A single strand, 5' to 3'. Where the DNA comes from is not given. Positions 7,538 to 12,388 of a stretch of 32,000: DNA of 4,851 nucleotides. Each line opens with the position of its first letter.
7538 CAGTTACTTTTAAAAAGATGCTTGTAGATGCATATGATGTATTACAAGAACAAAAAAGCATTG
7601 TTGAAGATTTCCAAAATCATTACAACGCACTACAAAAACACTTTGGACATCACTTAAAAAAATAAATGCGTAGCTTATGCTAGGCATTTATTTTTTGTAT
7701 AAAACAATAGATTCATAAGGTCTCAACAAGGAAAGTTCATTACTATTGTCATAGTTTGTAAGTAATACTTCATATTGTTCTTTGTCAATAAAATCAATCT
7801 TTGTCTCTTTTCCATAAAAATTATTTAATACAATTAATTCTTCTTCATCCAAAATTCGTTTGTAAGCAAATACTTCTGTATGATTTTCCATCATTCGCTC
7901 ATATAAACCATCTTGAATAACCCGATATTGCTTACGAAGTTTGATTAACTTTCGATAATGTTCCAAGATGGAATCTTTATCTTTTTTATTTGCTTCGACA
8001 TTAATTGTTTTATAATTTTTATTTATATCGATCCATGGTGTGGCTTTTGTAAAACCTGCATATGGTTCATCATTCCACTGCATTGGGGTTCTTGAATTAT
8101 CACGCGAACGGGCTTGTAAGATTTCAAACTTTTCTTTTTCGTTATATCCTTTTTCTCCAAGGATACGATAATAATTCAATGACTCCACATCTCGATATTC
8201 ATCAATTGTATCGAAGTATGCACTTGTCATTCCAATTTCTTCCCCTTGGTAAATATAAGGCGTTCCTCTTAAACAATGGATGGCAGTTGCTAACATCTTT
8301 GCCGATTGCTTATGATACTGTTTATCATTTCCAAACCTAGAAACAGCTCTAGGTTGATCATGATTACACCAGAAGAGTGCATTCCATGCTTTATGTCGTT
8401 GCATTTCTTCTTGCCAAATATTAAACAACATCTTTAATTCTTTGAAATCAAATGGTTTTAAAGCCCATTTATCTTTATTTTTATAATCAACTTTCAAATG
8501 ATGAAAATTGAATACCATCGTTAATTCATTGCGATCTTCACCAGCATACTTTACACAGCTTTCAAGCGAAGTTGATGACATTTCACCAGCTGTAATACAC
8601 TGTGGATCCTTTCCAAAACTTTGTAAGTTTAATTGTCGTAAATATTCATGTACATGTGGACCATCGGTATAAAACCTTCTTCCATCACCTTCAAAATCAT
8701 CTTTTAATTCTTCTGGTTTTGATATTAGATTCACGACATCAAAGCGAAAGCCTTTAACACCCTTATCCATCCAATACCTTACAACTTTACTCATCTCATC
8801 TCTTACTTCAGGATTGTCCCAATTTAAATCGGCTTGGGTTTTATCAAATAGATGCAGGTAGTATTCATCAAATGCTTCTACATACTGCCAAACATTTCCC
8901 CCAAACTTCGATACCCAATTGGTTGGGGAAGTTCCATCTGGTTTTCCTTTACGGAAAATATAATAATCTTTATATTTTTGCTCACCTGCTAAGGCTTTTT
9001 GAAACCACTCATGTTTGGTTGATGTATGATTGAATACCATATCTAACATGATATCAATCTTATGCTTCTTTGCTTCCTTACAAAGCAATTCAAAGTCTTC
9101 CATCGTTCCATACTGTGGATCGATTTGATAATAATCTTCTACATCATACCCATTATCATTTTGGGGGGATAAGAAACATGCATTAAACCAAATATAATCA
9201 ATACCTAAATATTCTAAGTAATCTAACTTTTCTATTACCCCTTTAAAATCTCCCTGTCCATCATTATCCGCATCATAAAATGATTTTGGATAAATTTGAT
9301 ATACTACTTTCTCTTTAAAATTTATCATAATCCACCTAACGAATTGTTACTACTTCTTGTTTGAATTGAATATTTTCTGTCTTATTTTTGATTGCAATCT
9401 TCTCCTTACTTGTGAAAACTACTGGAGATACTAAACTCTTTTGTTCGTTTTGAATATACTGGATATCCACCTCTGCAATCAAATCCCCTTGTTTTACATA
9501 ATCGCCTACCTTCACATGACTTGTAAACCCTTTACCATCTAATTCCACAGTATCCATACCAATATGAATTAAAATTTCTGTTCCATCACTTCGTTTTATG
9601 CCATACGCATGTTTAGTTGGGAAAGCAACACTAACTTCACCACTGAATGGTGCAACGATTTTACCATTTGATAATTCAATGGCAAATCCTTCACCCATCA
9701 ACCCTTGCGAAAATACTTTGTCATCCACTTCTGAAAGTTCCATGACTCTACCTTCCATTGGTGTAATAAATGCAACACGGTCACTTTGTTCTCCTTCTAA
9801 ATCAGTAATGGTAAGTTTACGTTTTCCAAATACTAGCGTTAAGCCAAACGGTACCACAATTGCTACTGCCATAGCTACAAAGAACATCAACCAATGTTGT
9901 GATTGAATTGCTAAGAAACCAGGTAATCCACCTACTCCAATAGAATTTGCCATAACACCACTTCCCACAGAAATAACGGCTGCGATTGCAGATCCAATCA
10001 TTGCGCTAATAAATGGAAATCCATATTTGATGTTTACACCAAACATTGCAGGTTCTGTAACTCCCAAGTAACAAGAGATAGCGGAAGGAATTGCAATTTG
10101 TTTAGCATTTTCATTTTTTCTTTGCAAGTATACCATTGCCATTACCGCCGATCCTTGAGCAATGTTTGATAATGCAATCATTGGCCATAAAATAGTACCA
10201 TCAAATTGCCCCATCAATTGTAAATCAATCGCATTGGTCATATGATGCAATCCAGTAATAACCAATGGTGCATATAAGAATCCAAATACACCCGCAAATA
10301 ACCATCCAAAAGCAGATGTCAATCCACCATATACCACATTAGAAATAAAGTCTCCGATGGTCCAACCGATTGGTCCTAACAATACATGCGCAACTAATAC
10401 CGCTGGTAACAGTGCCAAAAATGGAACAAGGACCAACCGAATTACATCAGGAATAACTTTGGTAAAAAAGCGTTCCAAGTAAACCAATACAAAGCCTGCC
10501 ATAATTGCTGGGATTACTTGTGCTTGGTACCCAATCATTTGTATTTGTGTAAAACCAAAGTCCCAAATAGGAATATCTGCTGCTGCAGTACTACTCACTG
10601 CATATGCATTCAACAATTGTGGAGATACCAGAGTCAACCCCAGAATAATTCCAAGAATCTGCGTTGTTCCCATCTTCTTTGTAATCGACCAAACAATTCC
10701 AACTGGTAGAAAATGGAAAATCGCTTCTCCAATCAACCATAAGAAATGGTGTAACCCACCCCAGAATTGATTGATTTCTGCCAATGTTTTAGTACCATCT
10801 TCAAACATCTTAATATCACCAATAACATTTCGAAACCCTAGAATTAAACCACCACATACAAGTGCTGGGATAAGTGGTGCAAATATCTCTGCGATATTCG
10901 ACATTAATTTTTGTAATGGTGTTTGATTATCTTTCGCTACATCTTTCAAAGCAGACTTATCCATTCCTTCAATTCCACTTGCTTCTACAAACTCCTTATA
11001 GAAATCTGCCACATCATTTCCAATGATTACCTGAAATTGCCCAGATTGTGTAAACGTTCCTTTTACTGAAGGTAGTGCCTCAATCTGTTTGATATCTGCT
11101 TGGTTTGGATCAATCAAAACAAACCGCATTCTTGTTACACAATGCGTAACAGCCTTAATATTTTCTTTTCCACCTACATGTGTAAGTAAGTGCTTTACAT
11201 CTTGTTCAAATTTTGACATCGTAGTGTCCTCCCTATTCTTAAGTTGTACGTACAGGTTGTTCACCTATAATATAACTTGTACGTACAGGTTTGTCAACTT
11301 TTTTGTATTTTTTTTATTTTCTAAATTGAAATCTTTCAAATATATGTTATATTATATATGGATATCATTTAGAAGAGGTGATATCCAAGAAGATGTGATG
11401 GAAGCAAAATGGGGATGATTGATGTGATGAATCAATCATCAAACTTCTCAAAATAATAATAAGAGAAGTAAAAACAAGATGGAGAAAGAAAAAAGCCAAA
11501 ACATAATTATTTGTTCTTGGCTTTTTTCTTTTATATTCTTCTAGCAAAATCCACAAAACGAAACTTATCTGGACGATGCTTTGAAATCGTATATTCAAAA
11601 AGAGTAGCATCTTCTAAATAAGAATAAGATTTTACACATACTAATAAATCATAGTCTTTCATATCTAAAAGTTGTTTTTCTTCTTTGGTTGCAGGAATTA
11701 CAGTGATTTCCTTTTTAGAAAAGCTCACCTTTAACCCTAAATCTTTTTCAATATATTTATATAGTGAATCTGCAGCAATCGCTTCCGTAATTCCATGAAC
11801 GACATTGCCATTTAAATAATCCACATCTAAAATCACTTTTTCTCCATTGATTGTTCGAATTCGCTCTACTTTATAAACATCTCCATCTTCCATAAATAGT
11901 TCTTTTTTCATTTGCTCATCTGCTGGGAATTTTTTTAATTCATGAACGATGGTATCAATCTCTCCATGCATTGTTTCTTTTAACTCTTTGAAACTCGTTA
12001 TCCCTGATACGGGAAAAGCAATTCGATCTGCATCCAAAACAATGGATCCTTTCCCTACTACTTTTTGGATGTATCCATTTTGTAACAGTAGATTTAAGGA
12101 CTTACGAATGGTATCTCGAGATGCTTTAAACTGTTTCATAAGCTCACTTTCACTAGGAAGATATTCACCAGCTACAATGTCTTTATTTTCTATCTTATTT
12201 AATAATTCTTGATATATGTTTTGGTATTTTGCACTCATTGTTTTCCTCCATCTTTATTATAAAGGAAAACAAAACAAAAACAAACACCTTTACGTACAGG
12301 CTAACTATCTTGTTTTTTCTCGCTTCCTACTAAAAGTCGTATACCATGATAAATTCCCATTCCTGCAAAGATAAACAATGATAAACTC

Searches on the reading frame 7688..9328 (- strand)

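Call 7: search_protein_families(library=pfam, proteins=[window:7688-9328:-])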
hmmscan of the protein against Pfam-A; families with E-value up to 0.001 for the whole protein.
window:7688-9328:- (546 aa): 2 families
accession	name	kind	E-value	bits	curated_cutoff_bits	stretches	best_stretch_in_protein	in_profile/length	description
PF00128.31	Alpha-amylase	-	2e-160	535.3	22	1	11-474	1-446/446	Alpha amylase, catalytic domain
PF23915.1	SusG_C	-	2.4e-09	37.8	27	1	486-542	1-62/62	Alpha-amylase SusG C-terminal domain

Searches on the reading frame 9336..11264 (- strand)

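Call 7: search_protein_families(library=pfam, proteins=[window:9336-11264:-])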
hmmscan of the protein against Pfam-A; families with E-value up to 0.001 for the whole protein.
window:9336-11264:- (642 aa): 4 families
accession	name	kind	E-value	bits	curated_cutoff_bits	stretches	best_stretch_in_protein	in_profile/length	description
PF00358.26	PTS_EIIA_1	-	2.9e-49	166.4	27.2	1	499-622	3-126/127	phosphoenolpyruvate-dependent sugar phosphotransferase system, EIIA 1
PF02378.23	PTS_EIIC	-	2.9e-40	138.7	30.7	1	126-424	2-318/319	Phosphotransferase system, EIIC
PF00367.25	PTS_EIIB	-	1.1e-13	50.8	27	1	24-57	1-34/34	phosphotransferase system, EIIB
PF13533.13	Biotin_lipoyl_2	-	0.0005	20.3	29.8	0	583-600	15-32/32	Biotin-lipoyl like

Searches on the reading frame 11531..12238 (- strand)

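Call 7: search_protein_families(library=pfam, proteins=[window:11531-12238:-])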
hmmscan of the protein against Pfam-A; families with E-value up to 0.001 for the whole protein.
window:11531-12238:- (235 aa): 3 families
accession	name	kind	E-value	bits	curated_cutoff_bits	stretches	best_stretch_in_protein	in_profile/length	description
PF07702.18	UTRA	-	8.1e-34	116.9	23.8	1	91-227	3-141/141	UTRA domain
PF00392.27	GntR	-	8.3e-16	57.9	27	1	4-67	1-64/64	Bacterial regulatory proteins, gntR family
PF13730.12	HTH_36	-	0.00047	20.3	25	0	27-57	25-55/55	Helix-turn-helix domain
